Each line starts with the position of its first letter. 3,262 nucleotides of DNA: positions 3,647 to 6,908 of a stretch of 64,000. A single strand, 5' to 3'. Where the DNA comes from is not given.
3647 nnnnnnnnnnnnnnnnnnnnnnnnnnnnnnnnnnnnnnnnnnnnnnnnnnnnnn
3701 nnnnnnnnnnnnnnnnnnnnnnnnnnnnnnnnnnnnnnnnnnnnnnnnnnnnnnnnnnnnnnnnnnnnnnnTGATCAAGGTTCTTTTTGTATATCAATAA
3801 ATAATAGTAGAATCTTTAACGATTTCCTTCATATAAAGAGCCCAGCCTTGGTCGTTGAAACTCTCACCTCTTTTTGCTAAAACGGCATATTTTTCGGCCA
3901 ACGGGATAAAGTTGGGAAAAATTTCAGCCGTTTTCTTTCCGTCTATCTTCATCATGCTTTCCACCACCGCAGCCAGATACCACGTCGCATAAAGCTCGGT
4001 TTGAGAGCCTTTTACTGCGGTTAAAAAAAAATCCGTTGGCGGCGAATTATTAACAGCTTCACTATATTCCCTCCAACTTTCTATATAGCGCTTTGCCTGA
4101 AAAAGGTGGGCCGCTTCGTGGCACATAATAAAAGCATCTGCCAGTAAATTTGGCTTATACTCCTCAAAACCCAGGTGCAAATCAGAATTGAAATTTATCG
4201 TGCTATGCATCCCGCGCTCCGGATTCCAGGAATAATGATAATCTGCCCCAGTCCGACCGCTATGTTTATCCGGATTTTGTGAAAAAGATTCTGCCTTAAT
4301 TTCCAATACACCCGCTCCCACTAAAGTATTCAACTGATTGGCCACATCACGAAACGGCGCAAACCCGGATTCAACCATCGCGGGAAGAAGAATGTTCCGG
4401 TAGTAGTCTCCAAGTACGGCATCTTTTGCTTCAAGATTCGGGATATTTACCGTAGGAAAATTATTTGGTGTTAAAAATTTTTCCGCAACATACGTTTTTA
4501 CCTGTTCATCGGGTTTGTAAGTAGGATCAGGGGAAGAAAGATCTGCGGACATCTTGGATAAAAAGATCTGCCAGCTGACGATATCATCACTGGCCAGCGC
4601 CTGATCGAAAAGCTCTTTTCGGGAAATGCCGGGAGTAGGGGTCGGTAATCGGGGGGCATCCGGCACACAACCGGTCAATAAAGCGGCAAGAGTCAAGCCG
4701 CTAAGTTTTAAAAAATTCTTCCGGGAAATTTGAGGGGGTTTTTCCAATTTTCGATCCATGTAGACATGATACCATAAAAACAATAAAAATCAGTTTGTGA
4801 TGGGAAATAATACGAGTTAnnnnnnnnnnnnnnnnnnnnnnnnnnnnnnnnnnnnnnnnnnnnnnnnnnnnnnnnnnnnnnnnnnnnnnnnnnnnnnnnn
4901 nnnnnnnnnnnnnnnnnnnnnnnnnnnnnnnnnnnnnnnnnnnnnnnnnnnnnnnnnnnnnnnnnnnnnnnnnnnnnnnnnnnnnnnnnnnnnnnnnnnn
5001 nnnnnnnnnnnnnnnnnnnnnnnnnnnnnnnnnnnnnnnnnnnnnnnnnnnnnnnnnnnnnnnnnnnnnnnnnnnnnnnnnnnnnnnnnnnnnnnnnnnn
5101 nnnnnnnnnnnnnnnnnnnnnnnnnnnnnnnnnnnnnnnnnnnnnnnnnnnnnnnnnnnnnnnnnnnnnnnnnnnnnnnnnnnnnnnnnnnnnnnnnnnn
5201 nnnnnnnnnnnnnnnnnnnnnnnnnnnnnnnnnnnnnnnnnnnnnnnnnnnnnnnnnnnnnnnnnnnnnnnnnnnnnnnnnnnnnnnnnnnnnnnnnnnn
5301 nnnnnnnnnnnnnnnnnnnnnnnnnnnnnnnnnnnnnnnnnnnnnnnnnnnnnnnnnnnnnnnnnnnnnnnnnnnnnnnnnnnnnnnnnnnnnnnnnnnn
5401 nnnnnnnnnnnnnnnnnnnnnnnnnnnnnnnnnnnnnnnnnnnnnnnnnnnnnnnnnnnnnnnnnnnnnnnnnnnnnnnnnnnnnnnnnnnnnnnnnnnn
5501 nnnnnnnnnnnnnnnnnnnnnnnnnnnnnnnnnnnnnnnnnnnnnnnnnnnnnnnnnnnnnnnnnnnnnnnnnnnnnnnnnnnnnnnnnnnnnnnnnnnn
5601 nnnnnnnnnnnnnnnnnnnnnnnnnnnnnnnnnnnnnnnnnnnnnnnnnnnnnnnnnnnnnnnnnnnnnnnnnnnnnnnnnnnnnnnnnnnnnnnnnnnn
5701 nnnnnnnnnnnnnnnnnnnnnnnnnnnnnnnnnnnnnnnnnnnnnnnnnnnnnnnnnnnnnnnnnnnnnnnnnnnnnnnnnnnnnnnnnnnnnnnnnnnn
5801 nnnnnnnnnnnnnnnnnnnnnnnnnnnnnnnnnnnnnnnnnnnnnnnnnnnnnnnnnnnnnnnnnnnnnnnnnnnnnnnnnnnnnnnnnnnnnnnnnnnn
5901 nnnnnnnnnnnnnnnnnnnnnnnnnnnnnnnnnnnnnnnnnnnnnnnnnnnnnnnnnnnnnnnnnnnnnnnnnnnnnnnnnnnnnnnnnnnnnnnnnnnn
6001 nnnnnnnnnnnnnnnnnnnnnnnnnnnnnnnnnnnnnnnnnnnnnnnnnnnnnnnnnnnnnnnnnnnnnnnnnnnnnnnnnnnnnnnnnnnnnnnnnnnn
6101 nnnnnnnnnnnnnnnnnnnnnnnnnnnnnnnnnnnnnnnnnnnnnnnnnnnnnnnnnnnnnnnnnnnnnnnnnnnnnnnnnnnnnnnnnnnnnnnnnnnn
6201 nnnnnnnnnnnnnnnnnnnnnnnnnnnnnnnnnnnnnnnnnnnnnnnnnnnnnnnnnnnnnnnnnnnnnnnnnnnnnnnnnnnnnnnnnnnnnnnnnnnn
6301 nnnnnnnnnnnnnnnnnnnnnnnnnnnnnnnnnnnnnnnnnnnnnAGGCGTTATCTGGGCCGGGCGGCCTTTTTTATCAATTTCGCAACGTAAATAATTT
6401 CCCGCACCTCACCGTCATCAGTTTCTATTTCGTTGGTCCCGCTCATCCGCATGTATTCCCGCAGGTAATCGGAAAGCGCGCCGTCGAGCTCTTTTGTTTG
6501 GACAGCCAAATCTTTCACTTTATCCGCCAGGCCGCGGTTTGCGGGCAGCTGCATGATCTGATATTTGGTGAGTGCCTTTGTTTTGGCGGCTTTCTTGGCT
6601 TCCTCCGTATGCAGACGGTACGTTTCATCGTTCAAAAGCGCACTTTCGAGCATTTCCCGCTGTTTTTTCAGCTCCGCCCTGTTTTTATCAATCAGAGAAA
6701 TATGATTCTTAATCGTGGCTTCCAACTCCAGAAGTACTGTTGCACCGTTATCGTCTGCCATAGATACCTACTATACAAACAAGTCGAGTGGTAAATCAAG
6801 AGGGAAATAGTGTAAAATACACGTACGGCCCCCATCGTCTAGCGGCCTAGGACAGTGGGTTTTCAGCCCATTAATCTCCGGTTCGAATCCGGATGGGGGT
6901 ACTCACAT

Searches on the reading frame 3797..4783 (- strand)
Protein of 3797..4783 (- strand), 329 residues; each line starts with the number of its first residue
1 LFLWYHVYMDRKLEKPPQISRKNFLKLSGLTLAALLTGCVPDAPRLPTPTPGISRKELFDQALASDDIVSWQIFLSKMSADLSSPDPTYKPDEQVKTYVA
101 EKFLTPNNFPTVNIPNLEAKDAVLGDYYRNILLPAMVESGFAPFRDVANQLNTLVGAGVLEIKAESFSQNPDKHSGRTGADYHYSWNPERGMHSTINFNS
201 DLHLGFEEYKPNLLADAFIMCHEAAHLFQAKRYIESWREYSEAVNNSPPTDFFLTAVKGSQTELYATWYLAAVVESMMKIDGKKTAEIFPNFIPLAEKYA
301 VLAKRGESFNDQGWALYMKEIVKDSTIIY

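Call 4: search_protein_families(library=pfam, proteins=[window:3797-4783:-], max_evalue=0.1)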
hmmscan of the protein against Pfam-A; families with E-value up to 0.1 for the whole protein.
window:3797-4783:- (329 aa): 1 family
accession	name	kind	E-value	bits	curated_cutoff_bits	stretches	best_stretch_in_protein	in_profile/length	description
PF14891.12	Peptidase_M91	-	0.065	14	25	1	181-229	64-105/176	Effector protein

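Call 43: search_protein_families(library=ncbifam, proteins=[window:3797-4783:-], max_evalue=0.01)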
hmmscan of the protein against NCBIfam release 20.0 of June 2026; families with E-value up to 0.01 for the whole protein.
window:3797-4783:- (329 aa): 0 families

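Call 72: find_encoding_contigs(protein=window:3797-4759:-, flank=10000, max_places=2)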
Protein window:3797-4759:- (321 aa): no gene with exactly this product is on record in the collection.

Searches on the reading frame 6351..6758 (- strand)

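Call 65: search_protein_families(library=pfam, proteins=[window:6351-6758:-], max_evalue=0.1)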
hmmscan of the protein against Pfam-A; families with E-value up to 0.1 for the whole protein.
window:6351-6758:- (135 aa): 1 family
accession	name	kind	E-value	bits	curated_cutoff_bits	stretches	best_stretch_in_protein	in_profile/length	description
PF01863.23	YgjP-like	-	0.037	14.5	26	1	11-102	32-123/207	YgjP-like, metallopeptidase domain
